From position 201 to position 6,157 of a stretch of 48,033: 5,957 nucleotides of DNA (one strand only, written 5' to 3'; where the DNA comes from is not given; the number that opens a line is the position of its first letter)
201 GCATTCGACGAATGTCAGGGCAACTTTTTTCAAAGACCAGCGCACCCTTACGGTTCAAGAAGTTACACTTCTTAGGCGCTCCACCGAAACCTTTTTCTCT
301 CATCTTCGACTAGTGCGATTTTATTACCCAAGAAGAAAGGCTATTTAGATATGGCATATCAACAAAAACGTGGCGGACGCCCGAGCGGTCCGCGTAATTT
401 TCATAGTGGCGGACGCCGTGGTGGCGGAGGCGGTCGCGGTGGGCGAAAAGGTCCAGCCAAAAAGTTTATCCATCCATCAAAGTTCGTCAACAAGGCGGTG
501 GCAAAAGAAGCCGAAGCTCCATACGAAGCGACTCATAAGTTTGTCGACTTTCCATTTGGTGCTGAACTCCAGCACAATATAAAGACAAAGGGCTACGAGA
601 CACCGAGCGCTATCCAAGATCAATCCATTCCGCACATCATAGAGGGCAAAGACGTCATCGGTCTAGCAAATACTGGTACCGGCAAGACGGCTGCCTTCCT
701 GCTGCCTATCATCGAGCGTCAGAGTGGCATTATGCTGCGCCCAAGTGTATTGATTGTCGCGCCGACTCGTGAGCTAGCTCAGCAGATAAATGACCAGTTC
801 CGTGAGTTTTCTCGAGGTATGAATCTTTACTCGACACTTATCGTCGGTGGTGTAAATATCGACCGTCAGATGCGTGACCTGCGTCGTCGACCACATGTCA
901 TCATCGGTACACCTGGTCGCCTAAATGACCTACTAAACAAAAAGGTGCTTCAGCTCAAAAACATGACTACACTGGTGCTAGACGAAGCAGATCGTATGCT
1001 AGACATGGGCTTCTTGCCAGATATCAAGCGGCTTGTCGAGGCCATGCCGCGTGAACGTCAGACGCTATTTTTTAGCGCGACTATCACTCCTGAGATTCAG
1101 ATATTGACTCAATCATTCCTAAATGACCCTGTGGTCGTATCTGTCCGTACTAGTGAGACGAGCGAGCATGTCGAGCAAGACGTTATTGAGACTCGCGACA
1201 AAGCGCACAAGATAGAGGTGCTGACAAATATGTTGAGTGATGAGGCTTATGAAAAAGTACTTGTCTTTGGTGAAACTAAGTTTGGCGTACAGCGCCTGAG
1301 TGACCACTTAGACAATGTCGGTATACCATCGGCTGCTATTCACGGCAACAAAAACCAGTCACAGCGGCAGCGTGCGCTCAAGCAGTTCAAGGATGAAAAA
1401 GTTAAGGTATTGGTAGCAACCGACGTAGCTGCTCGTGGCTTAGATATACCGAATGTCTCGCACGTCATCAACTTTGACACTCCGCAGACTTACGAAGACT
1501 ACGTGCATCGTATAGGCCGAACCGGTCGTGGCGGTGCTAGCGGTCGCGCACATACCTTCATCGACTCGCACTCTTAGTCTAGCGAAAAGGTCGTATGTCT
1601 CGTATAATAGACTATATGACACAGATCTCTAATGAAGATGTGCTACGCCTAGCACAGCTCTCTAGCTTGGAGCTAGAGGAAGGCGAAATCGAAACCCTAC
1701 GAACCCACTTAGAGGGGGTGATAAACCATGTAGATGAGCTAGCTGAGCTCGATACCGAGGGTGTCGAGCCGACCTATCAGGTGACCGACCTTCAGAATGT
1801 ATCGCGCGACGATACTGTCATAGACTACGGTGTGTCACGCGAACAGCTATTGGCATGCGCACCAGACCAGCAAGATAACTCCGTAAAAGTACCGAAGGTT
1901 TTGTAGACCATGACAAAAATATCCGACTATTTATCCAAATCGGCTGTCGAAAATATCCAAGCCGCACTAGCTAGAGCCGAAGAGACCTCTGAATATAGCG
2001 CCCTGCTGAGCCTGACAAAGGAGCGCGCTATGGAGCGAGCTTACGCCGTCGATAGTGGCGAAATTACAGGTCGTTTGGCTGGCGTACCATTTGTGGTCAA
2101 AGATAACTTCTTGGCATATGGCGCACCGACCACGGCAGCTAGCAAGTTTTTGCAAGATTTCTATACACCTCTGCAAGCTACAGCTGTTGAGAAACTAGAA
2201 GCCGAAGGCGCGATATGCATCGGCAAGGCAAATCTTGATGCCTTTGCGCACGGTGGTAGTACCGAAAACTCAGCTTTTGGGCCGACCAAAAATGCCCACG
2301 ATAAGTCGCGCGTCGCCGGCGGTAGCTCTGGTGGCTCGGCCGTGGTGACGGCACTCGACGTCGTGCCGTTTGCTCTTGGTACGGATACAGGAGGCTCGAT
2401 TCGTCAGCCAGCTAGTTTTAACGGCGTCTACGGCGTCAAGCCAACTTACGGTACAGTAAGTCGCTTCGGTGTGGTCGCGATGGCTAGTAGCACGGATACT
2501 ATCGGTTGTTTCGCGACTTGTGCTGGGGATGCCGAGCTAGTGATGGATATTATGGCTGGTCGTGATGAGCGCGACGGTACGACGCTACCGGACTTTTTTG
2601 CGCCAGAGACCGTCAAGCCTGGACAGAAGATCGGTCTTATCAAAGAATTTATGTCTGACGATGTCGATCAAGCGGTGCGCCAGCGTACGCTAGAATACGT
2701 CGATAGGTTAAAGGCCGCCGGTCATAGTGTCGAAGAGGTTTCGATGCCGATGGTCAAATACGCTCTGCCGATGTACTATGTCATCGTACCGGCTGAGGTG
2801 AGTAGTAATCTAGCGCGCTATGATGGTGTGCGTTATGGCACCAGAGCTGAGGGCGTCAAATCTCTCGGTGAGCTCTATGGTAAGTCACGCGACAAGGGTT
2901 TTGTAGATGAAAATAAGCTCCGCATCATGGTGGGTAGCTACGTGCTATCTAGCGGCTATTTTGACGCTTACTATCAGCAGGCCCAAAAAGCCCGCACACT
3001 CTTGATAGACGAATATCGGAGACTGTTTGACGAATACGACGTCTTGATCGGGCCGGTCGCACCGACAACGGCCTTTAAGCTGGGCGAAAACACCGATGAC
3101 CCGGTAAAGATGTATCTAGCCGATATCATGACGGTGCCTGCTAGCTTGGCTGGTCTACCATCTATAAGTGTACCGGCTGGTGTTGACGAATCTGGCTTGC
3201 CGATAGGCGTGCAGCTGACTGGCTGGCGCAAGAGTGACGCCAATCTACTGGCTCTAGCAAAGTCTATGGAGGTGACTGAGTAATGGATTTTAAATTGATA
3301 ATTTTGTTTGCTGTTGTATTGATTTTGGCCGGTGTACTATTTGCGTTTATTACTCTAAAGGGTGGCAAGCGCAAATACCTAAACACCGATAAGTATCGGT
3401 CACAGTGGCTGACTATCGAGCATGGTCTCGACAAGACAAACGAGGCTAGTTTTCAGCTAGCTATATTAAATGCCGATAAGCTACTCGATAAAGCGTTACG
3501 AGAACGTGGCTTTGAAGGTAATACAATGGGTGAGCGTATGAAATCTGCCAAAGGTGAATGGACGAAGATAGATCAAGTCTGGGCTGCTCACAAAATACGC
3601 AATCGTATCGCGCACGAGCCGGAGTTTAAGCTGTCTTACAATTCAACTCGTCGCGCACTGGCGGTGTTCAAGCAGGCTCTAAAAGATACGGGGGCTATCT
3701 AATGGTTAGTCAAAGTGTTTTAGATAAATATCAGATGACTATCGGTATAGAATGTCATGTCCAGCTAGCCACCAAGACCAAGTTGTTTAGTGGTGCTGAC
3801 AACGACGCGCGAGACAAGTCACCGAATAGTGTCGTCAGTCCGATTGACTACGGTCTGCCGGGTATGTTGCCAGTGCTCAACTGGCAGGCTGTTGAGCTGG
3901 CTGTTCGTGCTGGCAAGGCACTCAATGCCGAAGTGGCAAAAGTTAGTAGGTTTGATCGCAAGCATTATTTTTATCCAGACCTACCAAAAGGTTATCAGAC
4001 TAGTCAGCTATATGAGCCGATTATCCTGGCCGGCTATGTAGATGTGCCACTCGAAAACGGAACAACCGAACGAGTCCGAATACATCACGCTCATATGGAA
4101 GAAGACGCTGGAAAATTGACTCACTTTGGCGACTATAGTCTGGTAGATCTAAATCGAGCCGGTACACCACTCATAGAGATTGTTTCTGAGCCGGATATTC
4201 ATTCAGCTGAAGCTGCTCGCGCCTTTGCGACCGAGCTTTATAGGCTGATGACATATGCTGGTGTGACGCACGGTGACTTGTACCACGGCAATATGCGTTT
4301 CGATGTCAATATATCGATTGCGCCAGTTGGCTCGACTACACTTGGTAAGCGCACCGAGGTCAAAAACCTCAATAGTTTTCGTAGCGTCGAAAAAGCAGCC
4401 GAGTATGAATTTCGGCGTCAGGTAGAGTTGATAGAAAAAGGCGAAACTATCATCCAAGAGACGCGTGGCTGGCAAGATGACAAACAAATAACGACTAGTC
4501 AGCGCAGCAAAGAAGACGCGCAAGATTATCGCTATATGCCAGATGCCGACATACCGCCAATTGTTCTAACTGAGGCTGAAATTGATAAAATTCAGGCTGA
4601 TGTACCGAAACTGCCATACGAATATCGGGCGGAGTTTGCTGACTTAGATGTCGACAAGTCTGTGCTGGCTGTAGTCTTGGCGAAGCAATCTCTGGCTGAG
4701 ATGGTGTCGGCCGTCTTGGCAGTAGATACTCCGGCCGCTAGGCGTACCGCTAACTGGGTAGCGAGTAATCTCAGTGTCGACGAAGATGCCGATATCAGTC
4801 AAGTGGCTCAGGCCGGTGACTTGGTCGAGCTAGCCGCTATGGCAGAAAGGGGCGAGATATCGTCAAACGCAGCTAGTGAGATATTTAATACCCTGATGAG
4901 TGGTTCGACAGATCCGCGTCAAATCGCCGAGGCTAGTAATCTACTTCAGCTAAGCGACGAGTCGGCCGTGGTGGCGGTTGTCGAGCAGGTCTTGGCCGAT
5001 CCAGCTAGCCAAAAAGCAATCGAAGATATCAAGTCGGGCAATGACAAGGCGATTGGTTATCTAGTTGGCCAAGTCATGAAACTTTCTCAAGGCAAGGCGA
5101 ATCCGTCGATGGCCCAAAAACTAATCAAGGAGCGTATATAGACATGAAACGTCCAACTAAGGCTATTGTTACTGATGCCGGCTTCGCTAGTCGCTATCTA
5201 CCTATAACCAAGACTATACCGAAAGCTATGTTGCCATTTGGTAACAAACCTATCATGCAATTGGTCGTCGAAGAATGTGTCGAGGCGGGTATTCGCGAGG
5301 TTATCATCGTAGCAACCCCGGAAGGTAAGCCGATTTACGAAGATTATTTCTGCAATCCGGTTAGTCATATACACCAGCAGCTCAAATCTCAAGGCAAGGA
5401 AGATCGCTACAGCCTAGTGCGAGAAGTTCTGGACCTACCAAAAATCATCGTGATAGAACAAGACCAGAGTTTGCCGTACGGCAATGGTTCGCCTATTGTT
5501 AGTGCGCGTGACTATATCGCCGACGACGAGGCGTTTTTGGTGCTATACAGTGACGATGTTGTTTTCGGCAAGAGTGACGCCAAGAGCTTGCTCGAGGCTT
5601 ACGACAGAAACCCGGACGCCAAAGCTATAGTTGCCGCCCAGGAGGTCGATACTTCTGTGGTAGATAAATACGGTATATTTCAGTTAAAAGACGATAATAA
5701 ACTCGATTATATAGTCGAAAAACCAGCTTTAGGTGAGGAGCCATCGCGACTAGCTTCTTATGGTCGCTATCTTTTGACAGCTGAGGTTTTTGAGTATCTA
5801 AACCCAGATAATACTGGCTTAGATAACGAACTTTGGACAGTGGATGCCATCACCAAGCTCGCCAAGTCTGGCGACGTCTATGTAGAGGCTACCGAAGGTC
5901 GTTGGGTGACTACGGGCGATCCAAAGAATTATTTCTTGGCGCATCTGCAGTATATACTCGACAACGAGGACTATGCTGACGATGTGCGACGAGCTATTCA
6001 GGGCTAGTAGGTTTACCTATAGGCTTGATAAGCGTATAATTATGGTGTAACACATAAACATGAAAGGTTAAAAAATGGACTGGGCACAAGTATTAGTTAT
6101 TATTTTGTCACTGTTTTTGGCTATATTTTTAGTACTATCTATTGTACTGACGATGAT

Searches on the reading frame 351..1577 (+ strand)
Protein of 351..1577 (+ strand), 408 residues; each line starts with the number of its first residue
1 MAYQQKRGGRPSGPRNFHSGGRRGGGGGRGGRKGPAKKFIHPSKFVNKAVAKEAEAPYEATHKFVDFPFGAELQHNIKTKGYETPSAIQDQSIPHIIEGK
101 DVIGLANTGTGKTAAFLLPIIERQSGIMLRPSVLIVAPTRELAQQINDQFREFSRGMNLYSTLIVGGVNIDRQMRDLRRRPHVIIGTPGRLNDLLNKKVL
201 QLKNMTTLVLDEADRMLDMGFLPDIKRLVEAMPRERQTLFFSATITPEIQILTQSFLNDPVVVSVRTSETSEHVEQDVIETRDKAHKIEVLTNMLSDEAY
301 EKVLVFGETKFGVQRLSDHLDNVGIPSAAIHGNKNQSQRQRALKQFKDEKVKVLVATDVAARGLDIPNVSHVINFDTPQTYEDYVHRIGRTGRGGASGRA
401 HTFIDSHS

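Call 16: search_protein_families(library=ncbifam, proteins=[window:351-1577:+], max_evalue=1e-8)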
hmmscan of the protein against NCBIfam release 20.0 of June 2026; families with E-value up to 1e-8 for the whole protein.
window:351-1577:+ (408 aa): 24 families
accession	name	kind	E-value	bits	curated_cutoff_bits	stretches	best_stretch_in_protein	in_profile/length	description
NF053631.1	RNA_helic_CshA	equivalog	3.1e-119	398.7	646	1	66-406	3-343/434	degradosome RNA helicase CshA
NF008744.0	PRK11776.1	equivalog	5.1e-107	358.3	524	1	61-406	3-348/460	ATP-dependent RNA helicase DbpA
NF007882.0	PRK10590.1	equivalog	1.3e-106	357.3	743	1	70-402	9-347/456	ATP-dependent RNA helicase RhlE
NF053710.1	RNA_heli_RhlE2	exception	9.2e-105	351.4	925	1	73-403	12-352/635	RNA helicase RhlE2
NF053711.1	RNA_heli_RhlE1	exception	1.1e-103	347.3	750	1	73-402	12-346/434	RNA helicase RhlE1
NF008394.0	PRK11192.1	equivalog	1.6e-101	340.3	507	1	62-407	3-354/441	ATP-dependent RNA helicase SrmB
NF053636.1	DDHlcsCsdAPsy1082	equivalog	1.4e-94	317.5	890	1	63-400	4-343/512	DEAD/DEAH box helicase CsdA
NF008642.0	PRK11634.1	equivalog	4.7e-92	309.4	989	1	61-406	5-351/628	DEAD/DEAH family ATP-dependent RNA helicase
NF002340.1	PRK01297.1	equivalog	1.5e-90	303.7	564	1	63-404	2-353/372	ATP-dependent RNA helicase RhlB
NF003419.0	PRK04837.1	equivalog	2.7e-85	286.7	588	1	60-402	7-358/424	ATP-dependent RNA helicase RhlB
NF003390.0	PRK04537.1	equivalog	3.9e-70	237.5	732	1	64-403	11-360/572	ATP-dependent RNA helicase RhlB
NF010337.0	PRK13766.1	equivalog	1.1e-25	89.9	610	2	284-401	349-474/781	Hef nuclease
TIGR01389.1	recQ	equivalog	5e-24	84.7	640.2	1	79-403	8-327/591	DNA helicase RecQ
TIGR04121.1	DEXH_lig_assoc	equivalog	1.4e-20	72.7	850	1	74-392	4-344/804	ligase-associated DNA damage response DEXH box helicase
TIGR00614.1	recQ_fam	subfamily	1.3e-19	70.4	219.8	1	81-406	8-332/470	RecQ family ATP-dependent DNA helicase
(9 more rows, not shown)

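Call 27: find_encoding_contigs(protein=window:351-1577:+, flank=10000, max_places=4)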
Protein window:351-1577:+ (408 aa): 8 contigs read that carry it; 4 places shown.
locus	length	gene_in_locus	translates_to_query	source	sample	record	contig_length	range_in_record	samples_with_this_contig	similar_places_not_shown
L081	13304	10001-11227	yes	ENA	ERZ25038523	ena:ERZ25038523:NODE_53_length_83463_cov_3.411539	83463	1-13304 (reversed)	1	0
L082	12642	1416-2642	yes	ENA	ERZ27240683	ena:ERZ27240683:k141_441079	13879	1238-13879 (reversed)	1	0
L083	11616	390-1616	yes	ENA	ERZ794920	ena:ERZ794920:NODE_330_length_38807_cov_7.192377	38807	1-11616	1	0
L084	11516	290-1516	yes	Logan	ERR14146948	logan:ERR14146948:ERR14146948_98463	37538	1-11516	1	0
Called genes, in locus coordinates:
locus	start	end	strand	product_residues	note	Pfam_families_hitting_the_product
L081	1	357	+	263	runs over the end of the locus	PF00456:Transketolase_N, PF00676:E1_dh (weak)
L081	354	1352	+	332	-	PF02779:Transket_pyr, PF02780:Transketolase_C, PF22613:Transketolase_C_1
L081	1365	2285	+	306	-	PF01116:F_bP_aldolase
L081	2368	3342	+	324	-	PF00294:PfkB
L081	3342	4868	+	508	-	PF00294:PfkB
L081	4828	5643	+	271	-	PF18306:LDcluster4, PF03641:Lysine_decarbox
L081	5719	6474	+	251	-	-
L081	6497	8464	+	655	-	PF00270:DEAD (faint), PF04851:ResIII, PF17757:UvrB_inter, PF27431:UvrB_3rd, PF00271:Helicase_C, PF12344:UvrB, PF02151:UVR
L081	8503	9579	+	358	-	PF07963:N_methyl (weak)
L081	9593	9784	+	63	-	-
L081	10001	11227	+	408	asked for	PF00270:DEAD, PF04851:ResIII, PF16203:ERCC3_RAD25_C (faint), PF00271:Helicase_C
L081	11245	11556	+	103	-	PF02686:GatC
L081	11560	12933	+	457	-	PF01425:Amidase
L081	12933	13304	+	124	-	?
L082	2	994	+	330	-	?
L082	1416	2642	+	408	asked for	PF00270:DEAD, PF04851:ResIII, PF16203:ERCC3_RAD25_C (faint), PF00271:Helicase_C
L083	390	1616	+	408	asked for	PF00270:DEAD, PF04851:ResIII, PF16203:ERCC3_RAD25_C (faint), PF00271:Helicase_C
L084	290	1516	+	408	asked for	PF00270:DEAD, PF04851:ResIII, PF16203:ERCC3_RAD25_C (faint), PF00271:Helicase_C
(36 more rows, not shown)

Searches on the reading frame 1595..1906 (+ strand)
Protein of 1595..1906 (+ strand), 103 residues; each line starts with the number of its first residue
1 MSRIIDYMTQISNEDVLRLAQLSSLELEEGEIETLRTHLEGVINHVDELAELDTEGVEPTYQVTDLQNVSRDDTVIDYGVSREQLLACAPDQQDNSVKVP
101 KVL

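Call 16: search_protein_families(library=ncbifam, proteins=[window:1595-1906:+], max_evalue=1e-8)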
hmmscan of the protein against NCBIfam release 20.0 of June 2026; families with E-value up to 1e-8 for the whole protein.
window:1595-1906:+ (103 aa): 1 family
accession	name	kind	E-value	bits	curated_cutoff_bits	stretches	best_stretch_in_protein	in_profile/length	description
TIGR00135.1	gatC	equivalog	2e-23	82.5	47.1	1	11-103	1-92/93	Asp-tRNA(Asn)/Glu-tRNA(Gln) amidotransferase subunit GatC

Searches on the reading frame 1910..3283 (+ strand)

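Call 16: search_protein_families(library=ncbifam, proteins=[window:1910-3283:+], max_evalue=1e-8)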
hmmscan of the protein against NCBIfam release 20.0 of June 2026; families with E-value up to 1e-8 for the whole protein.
window:1910-3283:+ (457 aa): 26 families (the best 25 are shown)
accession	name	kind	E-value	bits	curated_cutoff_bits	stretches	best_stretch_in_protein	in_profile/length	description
TIGR00132.1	gatA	equivalog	4.8e-162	539.9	481.1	1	11-454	11-461/466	Asp-tRNA(Asn)/Glu-tRNA(Gln) amidotransferase subunit GatA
NF005688.0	PRK07488.1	equivalog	1.2e-83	281.7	532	1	11-454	26-463/474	indoleacetamide hydrolase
NF005517.0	PRK07139.1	equivalog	4.9e-81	272.7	546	1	49-454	30-430/439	amidase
TIGR02715.1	amido_AtzE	subfamily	2.2e-78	264.2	425.75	2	11-297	15-308/452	AtzE family amidohydrolase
NF006631.0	PRK09201.1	equivalog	1.1e-77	261.7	461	1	10-454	21-452/466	AtzE family amidohydrolase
NF005565.0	PRK07235.1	subfamily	3.1e-70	237.3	545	1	49-455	81-499/506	amidase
NF004815.0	PRK06169.1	equivalog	4.5e-68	229.9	506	1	11-454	25-456/471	amidase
NF006043.0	PRK08186.1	subfamily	9.4e-66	222.5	487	1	11-286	22-301/600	allophanate hydrolase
NF005687.0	PRK07487.1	subfamily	4.1e-63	213.8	428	1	11-454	23-453/468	amidase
TIGR02713.1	allophanate_hyd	equivalog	1.5e-62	211.9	511.05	1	53-454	29-410/563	allophanate hydrolase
NF004816.0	PRK06170.1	equivalog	1.6e-60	205.2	503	1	11-454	27-479/493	amidase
NF004766.0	PRK06102.1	equivalog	5e-60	203.9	559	1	13-284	25-295/455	amidase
NF005686.0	PRK07486.1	subfamily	3e-58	197.7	465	2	11-281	29-312/486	amidase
NF005460.0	PRK07056.1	subfamily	3.1e-53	181.3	447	1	11-283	23-298/457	amidase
NF006006.0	PRK08137.1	equivalog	1e-52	179.6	534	1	13-454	54-508/529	amidase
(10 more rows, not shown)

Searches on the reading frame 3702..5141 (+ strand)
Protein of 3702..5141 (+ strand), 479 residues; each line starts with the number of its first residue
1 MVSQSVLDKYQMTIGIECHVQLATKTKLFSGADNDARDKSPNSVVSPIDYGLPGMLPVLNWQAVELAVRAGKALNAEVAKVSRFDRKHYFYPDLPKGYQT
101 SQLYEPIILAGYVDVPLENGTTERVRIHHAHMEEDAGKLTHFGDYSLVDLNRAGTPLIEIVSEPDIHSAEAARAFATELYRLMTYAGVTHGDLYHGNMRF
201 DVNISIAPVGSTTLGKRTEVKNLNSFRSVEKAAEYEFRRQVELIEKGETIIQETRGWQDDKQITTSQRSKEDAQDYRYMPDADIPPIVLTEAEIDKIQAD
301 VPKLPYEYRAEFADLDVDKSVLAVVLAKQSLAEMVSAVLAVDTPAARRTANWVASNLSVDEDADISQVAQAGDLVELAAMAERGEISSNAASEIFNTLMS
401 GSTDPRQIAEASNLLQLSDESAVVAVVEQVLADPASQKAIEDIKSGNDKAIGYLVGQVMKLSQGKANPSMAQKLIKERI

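Call 16: search_protein_families(library=ncbifam, proteins=[window:3702-5141:+], max_evalue=1e-8)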
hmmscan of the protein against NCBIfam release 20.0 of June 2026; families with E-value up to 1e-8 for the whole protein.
window:3702-5141:+ (479 aa): 9 families
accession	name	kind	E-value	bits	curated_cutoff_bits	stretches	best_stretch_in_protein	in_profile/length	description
NF004012.0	PRK05477.1-2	equivalog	2e-165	551.2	338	1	9-478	3-477/481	Asp-tRNA(Asn)/Glu-tRNA(Gln) amidotransferase subunit GatB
NF004014.0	PRK05477.1-4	equivalog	1.5e-153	511.9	414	1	9-478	2-473/475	Asp-tRNA(Asn)/Glu-tRNA(Gln) amidotransferase subunit GatB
TIGR00133.1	gatB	equivalog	1.5e-148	495.4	314.8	1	9-479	3-480/481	Asp-tRNA(Asn)/Glu-tRNA(Gln) amidotransferase subunit GatB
NF004015.0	PRK05477.1-5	equivalog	4.5e-142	474.1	628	1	8-478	13-485/488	Asp-tRNA(Asn)/Glu-tRNA(Gln) amidotransferase subunit GatB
NF004011.1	PRK05477.1-1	equivalog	9.5e-133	443.4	680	1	10-478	3-472/475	Asp-tRNA(Asn)/Glu-tRNA(Gln) amidotransferase subunit GatB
NF004013.0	PRK05477.1-3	equivalog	3.5e-132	441.4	653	1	4-479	11-499/501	Asp-tRNA(Asn)/Glu-tRNA(Gln) amidotransferase subunit GatB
NF003107.0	PRK04028.1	equivalog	5.8e-41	140.6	456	2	59-252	94-272/630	Glu-tRNA(Gln) amidotransferase subunit GatE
TIGR00134.1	gatE_arch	equivalog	4.8e-35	120.9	319.55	2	59-251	92-269/622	Glu-tRNA(Gln) amidotransferase subunit GatE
NF011291.0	PRK14703.1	equivalog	5.7e-23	81.1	681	1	297-478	585-766/769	glutamine--tRNA ligase/YqeY domain fusion protein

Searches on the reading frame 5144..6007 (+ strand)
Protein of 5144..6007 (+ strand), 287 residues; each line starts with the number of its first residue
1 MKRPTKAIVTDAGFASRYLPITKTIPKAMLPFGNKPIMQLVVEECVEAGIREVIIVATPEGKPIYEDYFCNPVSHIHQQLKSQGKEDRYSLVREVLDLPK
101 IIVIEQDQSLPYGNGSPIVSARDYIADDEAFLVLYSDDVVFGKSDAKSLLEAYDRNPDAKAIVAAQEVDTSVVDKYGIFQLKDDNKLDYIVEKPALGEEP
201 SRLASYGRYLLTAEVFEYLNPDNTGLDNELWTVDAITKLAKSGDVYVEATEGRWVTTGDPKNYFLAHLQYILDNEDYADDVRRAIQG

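Call 16: search_protein_families(library=ncbifam, proteins=[window:5144-6007:+], max_evalue=1e-8)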
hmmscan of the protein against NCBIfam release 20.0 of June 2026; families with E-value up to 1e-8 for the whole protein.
window:5144-6007:+ (287 aa): 14 families
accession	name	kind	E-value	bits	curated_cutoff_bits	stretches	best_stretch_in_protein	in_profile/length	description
TIGR01099.1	galU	equivalog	1.7e-51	175.3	326.8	1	6-264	3-259/261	UTP--glucose-1-phosphate uridylyltransferase GalU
TIGR03992.1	Arch_glmU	subfamily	1.7e-28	99.7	292.1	2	101-268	74-225/393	bifunctional sugar-1-phosphate nucleotidylyltransferase/acetyltransferase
NF009928.0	PRK13389.1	equivalog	4.4e-28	98.3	548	1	5-281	9-290/302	UTP--glucose-1-phosphate uridylyltransferase GalU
NF007516.0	PRK10122.1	equivalog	2.7e-27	95.7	534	1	6-286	5-292/297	UTP--glucose-1-phosphate uridylyltransferase GalF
TIGR01105.1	galF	equivalog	1.9e-24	86.3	659.2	1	6-286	5-292/297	GalU regulator GalF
TIGR01208.1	rmlA_long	equivalog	2.1e-24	86.1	320.25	1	6-274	1-237/353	glucose-1-phosphate thymidylyltransferase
NF041173.1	Sug_nt_acttase_Thmprot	equivalog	2.2e-21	76.3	600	1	97-264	70-221/405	bifunctional sugar-1-phosphate nucleotidylyltransferase/acetyltransferase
NF041313.1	UDPGP_AglF_Halo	equivalog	8.2e-19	68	400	0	113-245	83-208/234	UTP--glucose-1-phosphate uridylyltransferase AglF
TIGR01207.1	rmlA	equivalog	1.6e-14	53.7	360.65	0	6-70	1-65/286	glucose-1-phosphate thymidylyltransferase RfbA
TIGR02623.1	G1P_cyt_trans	equivalog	5.5e-13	48.9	300.25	1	6-255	2-230/255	glucose-1-phosphate cytidylyltransferase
TIGR02091.1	glgC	equivalog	1.7e-12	47.1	424.9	1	7-275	3-264/364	glucose-1-phosphate adenylyltransferase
NF012024.0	PRK15480.1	equivalog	4.1e-11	42.5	588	0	5-70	4-69/292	glucose-1-phosphate thymidylyltransferase RfbA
NF003670.0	PRK05293.1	equivalog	1.1e-10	41.1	470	1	7-276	7-264/382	glucose-1-phosphate adenylyltransferase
NF001947.0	PRK00725.1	subfamily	1e-09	37.7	470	1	3-223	15-228/426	glucose-1-phosphate adenylyltransferase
